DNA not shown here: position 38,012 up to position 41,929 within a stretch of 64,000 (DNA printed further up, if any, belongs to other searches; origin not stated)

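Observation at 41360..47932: The giant ORF looks like several complete PEP-CTERM repeat proteins fused head to tail: three internal junctions of a C-terminal-type domain running into an N-terminal-type domain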

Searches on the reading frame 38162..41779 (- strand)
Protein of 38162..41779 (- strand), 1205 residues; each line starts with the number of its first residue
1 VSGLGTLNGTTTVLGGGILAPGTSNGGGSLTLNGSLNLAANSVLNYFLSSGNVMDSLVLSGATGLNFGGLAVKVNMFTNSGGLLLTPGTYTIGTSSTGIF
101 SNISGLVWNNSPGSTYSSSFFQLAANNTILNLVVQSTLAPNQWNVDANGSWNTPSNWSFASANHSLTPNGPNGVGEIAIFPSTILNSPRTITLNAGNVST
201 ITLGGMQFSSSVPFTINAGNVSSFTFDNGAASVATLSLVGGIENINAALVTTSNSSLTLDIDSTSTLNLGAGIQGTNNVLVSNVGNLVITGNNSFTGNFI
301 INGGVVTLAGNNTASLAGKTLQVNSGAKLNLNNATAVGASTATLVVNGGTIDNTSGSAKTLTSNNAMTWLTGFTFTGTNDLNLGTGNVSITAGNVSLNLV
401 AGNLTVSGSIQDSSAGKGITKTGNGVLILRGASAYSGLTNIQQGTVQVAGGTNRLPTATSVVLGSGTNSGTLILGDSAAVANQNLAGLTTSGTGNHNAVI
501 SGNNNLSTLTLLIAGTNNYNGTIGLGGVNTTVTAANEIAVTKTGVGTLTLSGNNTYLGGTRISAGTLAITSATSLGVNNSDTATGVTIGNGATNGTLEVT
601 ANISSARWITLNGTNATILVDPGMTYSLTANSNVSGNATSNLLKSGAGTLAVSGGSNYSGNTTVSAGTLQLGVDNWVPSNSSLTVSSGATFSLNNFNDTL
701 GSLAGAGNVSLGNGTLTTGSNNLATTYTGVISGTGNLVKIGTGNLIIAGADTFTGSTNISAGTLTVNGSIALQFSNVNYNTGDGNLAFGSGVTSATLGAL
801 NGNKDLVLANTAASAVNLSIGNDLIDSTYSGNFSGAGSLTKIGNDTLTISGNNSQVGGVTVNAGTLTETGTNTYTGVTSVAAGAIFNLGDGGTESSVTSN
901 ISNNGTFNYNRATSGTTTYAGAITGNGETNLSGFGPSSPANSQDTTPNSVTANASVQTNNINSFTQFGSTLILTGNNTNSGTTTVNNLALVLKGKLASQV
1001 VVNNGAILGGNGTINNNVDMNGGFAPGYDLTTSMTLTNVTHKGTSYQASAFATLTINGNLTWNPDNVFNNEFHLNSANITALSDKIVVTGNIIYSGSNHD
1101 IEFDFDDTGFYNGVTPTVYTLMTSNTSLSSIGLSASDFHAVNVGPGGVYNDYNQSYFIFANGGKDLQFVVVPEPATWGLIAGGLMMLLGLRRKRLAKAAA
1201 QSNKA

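Call 13: search_protein_families(library=ncbifam, proteins=[window:38162-41359:-], max_evalue=0.1)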
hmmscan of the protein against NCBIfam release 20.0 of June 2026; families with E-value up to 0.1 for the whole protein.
window:38162-41359:- (1065 aa): 7 families
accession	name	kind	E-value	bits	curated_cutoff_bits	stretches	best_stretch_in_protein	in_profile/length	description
TIGR02601.1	autotrns_rpt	repeat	5.8e-29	99.4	19.85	6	399-429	1-31/32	beta strand repeat protein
NF051851.1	AtpSerPepEprS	equivalog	4.2e-08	31.7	1700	2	812-906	440-537/988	autotransporter serine peptidase EprS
NF011847.1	PRK15319.1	equivalog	6.5e-07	26.9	2249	1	117-475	676-1030/2050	fibronectin-binding autotransporter adhesin ShdA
TIGR02595.1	PEP_CTERM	domain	6.3e-05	23.5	16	1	1031-1054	1-23/24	PEP-CTERM sorting domain-containing protein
NF035944.1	PEPxxWA-CTERM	domain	0.0083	16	35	1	1031-1054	1-24/24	PEPxxWA-CTERM sorting domain-containing protein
NF038119.1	PEP_CTERM_MHFG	equivalog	0.031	14.6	100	1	1025-1054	230-259/260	MHFG family PEP-CTERM protein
NF053862.1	DS9_1_antiphage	equivalog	0.087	11.6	420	0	891-968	221-296/486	anti-phage phosphoesterase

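Call 15: find_homologous_proteins(query=window:38162-41359:-, max_evalue=0.00001)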
Query window:38162-41359:- (1065 aa): 1311 proteins with E <= 0.00001 among 8000 candidates; the best 120 are listed.
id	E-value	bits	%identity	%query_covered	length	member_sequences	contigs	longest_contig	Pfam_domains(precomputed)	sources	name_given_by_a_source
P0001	3.4e-134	467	33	62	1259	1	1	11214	PF12951.14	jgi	-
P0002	1.7e-119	419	42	83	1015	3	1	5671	-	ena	-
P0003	6.0e-116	407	31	75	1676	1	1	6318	PF12951.14,PF07589.17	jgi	jgi:autotransporter-associated beta strand protein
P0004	8.7e-104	367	30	60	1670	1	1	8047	PF12951.14,PF18962.8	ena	-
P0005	1.2e-96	343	35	43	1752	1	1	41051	PF12951.14,PF03797.26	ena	-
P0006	1.9e-96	342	32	53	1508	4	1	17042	PF12951.14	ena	-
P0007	1.2e-94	336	33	78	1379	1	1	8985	PF12951.14,PF05860.20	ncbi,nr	ncbi:MAG TPA: autotransporter-associated beta strand repeat-containing protein, partial [Pseudomonad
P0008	5.2e-94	334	31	52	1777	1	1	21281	PF12951.14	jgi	jgi:fibronectin-binding autotransporter adhesin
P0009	1.8e-91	326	36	31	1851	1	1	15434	PF12951.14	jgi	jgi:autotransporter-associated beta strand protein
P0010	6.9e-91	324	29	58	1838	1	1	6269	PF12951.14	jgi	jgi:autotransporter-associated beta strand protein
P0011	3.3e-83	299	31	42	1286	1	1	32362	PF12951.14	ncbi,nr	ncbi:MAG: autotransporter-associated beta strand repeat-containing protein, partial [Alphaproteobact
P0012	1.0e-81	294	33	48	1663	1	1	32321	PF12951.14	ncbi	-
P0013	1.8e-81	293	36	51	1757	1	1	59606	PF12951.14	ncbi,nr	ncbi:MAG: autotransporter-associated beta strand repeat-containing protein [Verrucomicrobia bacteriu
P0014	4.8e-81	291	33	55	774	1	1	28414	PF12951.14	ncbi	ncbi:MAG: autotransporter-associated beta strand repeat-containing protein, partial [Tepidisphaerace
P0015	1.6e-80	290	32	60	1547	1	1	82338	PF12951.14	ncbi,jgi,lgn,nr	ncbi:MAG: autotransporter-associated beta strand repeat-containing protein [Thermoguttaceae bacteriu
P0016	3.2e-80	289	32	68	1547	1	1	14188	PF12951.14,PF03797.26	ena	-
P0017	9.5e-79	284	30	49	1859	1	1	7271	PF12951.14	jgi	jgi:autotransporter-associated beta strand protein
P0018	1.5e-78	283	34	53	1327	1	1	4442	PF12951.14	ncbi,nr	ncbi:MAG: autotransporter-associated beta strand repeat-containing protein, partial [Chloroflexi bac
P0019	4.0e-78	282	38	56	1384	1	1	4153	PF12951.14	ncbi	ncbi:MAG: autotransporter-associated beta strand repeat-containing protein, partial [Verrucomicrobio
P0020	1.3e-77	280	29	68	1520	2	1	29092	PF12951.14,PF03797.26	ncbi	-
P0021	1.4e-77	280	38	43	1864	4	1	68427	PF12951.14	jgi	jgi:autotransporter-associated beta strand protein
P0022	1.4e-76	277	35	42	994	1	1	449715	PF12951.14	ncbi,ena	-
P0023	1.1e-75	274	36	53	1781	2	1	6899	PF12951.14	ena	-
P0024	3.2e-72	262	30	57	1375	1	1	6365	PF12951.14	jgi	-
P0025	3.3e-72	262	29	46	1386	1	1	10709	PF12951.14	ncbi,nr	ncbi:MAG TPA: autotransporter-associated beta strand repeat-containing protein, partial [Chthoniobac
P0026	2.4e-71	259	28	80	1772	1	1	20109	PF12951.14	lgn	-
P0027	2.6e-71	259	36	44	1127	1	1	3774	PF12951.14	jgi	jgi:autotransporter-associated beta strand protein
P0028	1.5e-69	253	38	45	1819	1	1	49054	PF12951.14,PF05860.20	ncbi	-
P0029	5.8e-68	248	34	44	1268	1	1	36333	PF12951.14,PF07589.17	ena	-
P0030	1.1e-67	247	34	48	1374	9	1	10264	PF12951.14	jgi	jgi:fibronectin-binding autotransporter adhesin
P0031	1.8e-67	246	33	70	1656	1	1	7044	PF12951.14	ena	-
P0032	2.3e-67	246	34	33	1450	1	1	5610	PF12951.14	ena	-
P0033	9.8e-67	244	31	74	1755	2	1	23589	PF12951.14,PF03797.26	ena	-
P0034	1.1e-66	244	31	81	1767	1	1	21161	PF12951.14,PF03797.26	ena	-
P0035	1.4e-66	244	33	57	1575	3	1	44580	PF12951.14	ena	-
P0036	1.7e-66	243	40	32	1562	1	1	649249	PF12951.14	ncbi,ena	-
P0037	2.5e-65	239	31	74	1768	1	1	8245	PF12951.14,PF03797.26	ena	-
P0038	5.1e-65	238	31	41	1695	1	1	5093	PF12951.14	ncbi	ncbi:MAG: autotransporter-associated beta strand repeat-containing protein, partial [Planctomycetota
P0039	1.8e-64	237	35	35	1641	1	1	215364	PF12951.14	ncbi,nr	ncbi:MAG: autotransporter-associated beta strand repeat-containing protein, partial [Opitutaceae bac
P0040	3.3e-64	236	31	81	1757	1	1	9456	PF12951.14,PF03797.26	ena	-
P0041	3.9e-64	235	35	42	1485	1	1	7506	PF12951.14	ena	-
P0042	1.9e-63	233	31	56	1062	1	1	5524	PF12951.14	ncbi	ncbi:MAG: beta strand repeat-containing protein, partial [Chthoniobacter sp.]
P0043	1.3e-62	230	38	43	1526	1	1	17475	PF12951.14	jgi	jgi:autotransporter-associated beta strand protein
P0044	6.3e-62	228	34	57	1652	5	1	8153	PF12951.14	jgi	jgi:autotransporter-associated beta strand protein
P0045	1.2e-61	227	29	68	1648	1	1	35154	PF12951.14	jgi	jgi:fibronectin-binding autotransporter adhesin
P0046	5.3e-61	225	33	60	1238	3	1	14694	PF12951.14,PF16640.12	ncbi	ncbi:MAG: Ig-like domain repeat protein, partial [Tepidisphaeraceae bacterium]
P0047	1.6e-60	223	31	74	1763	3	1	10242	PF12951.14,PF03797.26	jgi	-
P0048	4.2e-60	222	37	42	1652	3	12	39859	PF12951.14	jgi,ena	-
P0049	6.1e-59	218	30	74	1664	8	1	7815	PF12951.14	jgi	jgi:autotransporter-associated beta strand protein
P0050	1.8e-58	217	32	37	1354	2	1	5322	PF12951.14,PF18962.8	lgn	-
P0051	3.9e-58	216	32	58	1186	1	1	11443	PF12951.14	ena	-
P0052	4.4e-58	215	32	74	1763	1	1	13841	PF12951.14,PF03797.26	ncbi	-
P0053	6.4e-58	215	29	88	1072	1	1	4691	PF12951.14,PF07589.17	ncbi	ncbi:MAG: autotransporter-associated beta strand repeat-containing protein, partial [Chthoniobactera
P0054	1.0e-57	214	37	38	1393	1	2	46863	PF12951.14,PF03797.26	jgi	jgi:autotransporter-associated beta strand protein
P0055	2.2e-57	213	32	66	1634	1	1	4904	PF12951.14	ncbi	ncbi:MAG: autotransporter-associated beta strand repeat-containing protein, partial [Verrucomicrobio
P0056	2.4e-57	213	50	10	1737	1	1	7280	PF12951.14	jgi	jgi:fibronectin-binding autotransporter adhesin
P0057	1.7e-56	210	32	62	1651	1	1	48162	PF12951.14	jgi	jgi:autotransporter-associated beta strand protein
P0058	2.6e-56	209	31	60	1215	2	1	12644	PF12951.14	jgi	jgi:autotransporter-associated beta strand protein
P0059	6.0e-56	208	28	99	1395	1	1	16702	PF12951.14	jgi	jgi:autotransporter-associated beta strand protein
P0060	8.7e-56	208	36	44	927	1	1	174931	PF12951.14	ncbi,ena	-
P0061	1.2e-55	207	36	33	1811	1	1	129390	PF12951.14,PF03797.26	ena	-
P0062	1.6e-55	207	35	58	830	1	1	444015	PF12951.14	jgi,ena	jgi:autotransporter-associated beta strand protein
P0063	5.9e-54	202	28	99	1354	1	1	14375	PF12951.14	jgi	jgi:autotransporter-associated beta strand protein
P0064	1.6e-53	200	35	69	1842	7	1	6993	PF12951.14,PF05860.20,PF18657.7,PF18676.7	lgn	-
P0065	1.6e-53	200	32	69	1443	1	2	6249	PF12951.14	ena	-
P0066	1.7e-53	200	33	59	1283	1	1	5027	PF12951.14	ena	-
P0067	2.1e-53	200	37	26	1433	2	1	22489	PF12951.14,PF26182.1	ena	-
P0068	2.8e-53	199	30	82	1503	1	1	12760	PF12951.14,PF03797.26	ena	-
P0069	1.1e-52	198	30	49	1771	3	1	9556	PF12951.14,PF03797.26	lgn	-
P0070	2.8e-52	196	35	44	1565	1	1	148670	PF12951.14,PF03797.26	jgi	-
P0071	6.4e-52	195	35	45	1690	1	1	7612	PF12951.14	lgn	-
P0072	2.1e-51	193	31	53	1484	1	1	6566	PF12951.14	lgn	-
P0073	2.2e-51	193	28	99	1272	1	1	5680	PF12951.14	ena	-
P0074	3.4e-51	193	34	55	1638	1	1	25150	PF12951.14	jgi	-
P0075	5.7e-51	192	35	53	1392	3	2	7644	PF12951.14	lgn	-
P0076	7.1e-51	191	35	21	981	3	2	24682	PF12951.14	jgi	jgi:fibronectin-binding autotransporter adhesin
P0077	1.3e-50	191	33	42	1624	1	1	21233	PF12951.14,PF03797.26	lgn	-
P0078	2.4e-50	190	32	68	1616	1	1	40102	PF12951.14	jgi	jgi:fibronectin-binding autotransporter adhesin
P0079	2.6e-50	190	33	57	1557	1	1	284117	PF12951.14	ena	-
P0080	3.3e-50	189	36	44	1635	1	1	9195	PF12951.14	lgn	-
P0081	3.4e-50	189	33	45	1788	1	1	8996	PF12951.14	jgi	jgi:autotransporter-associated beta strand protein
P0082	5.0e-50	189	37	48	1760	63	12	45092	PF12951.14,PF18962.8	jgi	jgi:autotransporter-associated beta strand protein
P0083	1.1e-49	188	34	40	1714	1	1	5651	PF12951.14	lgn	-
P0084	1.8e-49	187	29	99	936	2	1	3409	PF12951.14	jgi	jgi:autotransporter-associated beta strand protein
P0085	2.3e-49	186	38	23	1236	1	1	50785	PF12951.14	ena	-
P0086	4.4e-49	186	38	19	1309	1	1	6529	PF12951.14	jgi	jgi:fibronectin-binding autotransporter adhesin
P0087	1.2e-48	184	33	53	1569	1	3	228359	PF12951.14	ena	-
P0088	3.0e-48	183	39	38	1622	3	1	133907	PF12951.14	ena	-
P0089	4.4e-48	182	35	40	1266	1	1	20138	PF12951.14,PF14252.12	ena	-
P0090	4.8e-48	182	29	99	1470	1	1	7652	PF12951.14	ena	-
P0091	7.8e-48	181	33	46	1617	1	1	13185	PF12951.14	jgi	jgi:autotransporter-associated beta strand protein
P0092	1.1e-47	181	31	70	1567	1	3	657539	PF12951.14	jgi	jgi:fibronectin-binding autotransporter adhesin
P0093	1.5e-47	180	33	58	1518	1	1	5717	PF12951.14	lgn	-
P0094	2.8e-47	180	38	35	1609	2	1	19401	PF12951.14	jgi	-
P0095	6.3e-47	178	32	50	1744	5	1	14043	PF12951.14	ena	-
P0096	1.2e-46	178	38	34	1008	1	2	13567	PF12951.14,PF05860.20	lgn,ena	-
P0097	1.2e-46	177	31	67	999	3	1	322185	PF12951.14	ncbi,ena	-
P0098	1.3e-46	177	30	58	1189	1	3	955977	PF12951.14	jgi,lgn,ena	jgi:PEP-CTERM putative exosortase interaction domain/autotransporter-associated beta strand repeat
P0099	2.7e-46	176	30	57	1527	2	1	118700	PF12951.14,PF03797.26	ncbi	-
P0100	1.0e-45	174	33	64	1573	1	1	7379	PF12951.14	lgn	-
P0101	1.4e-45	174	37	35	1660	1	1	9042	PF12951.14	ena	-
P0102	2.0e-45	173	38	21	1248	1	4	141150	PF12951.14,PF03797.26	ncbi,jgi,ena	-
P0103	2.2e-45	173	36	33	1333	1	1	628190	PF12951.14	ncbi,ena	-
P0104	4.5e-45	172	30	84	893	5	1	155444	PF12951.14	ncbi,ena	-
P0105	4.8e-45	172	35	42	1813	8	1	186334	PF12951.14,PF17963.8,PF17892.8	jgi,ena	jgi:autotransporter-associated beta strand protein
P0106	5.4e-45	172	34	63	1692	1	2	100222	PF12951.14,PF03797.26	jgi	jgi:autotransporter-associated beta strand protein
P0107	6.2e-45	172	32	49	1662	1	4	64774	PF12951.14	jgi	jgi:fibronectin-binding autotransporter adhesin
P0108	7.8e-45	171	35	44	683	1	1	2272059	PF12951.14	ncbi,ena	-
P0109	1.3e-44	171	33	50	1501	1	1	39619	PF12951.14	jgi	jgi:fibronectin-binding autotransporter adhesin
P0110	1.7e-44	170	29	77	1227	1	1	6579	PF12951.14,PF03797.26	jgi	jgi:autotransporter-associated beta strand protein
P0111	1.3e-43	167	33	66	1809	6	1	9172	PF12951.14,PF13018.12,PF03797.26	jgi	jgi:autotransporter-associated beta strand protein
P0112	1.5e-43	167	32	45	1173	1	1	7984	PF12951.14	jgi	jgi:autotransporter-associated beta strand protein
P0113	2.3e-43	167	32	45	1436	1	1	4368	PF12951.14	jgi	-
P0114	4.2e-43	166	33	37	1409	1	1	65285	PF12951.14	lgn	-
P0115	4.9e-43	166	37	21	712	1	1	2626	PF12951.14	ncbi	ncbi:MAG: autotransporter-associated beta strand repeat-containing protein, partial [Candidatus Meth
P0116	2.1e-42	163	35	39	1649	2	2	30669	PF12951.14,PF03797.26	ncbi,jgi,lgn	-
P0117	2.9e-42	163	37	45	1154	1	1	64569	PF12951.14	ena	-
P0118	3.3e-42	163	34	62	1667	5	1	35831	PF12951.14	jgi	-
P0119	6.8e-42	162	31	73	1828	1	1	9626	PF12951.14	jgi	jgi:fibronectin-binding autotransporter adhesin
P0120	9.6e-42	161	33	43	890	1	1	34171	PF12951.14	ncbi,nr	ncbi:MAG: autotransporter-associated beta strand repeat-containing protein, partial [Opitutaceae bac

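Call 21: find_encoding_contigs(protein=P0002, flank=10000, max_places=3)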
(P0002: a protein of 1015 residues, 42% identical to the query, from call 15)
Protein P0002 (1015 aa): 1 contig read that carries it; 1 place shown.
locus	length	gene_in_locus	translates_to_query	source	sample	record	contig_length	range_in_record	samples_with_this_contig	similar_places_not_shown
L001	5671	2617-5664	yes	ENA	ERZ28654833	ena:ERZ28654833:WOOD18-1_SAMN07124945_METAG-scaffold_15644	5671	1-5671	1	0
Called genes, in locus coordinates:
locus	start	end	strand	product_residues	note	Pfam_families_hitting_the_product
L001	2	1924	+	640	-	?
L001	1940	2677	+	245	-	PF12951:PATR (weak)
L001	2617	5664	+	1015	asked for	-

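Call 23: find_related_loci(query=window:38165-41779:-, collection=genome_contigs, flank=10000)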
Query window:38165-41779:- (1205 aa) in genome_contigs; peptide patterns used: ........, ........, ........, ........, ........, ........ (x = any residue, [..] = any of these).
74 stretches matched a pattern; 6 encode a relative of the query (tblastn E <= 1e-3); 6 distinct loci.
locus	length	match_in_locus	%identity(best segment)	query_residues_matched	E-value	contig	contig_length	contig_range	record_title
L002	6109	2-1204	55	697-1200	5e-103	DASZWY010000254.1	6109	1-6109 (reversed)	MAG TPA_asm: Opitutales bacterium isolate SMAG_U6169 k141_167545, whole genome shotgun sequence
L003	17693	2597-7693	38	272-1198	6e-103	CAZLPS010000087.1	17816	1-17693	MAG TPA_asm: uncultured Opitutales bacterium isolate binchicken_co54_450 genome assembly, contig: NODE_5587_length_17816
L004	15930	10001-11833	39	548-927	3e-16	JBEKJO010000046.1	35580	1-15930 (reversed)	MAG: Verrucomicrobiota bacterium isolate SPRUCE 325 SPRUCE_325_46, whole genome shotgun sequence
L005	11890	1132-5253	30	375-866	4e-7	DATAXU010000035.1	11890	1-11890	MAG TPA_asm: Verrucomicrobiia bacterium isolate SMAG_U5661 k141_429178, whole genome shotgun sequence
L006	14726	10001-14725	32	400-861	5e-7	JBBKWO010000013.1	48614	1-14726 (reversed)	MAG: Opitutaceae bacterium isolate metabat_bins.276 k119_3681531, whole genome shotgun sequence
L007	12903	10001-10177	41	635-693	2e-5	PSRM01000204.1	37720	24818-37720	MAG: Verrucomicrobia bacterium isolate Amazon FNV 2010 0 4 contig_75_16148064_length_37720_multi_9_in_2_out_1, whole gen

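Call 33: search_solved_structures(query=window:38162-41779:-, max_evalue=0.01, show_alignments=0)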
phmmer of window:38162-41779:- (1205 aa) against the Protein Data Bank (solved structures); distinct sequences matched with E-value up to 0.01: 1.
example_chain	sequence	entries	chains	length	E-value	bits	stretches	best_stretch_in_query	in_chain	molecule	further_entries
5ke1_A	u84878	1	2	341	0.0046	18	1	627-810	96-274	Outer membrane protein IcsA autotransporter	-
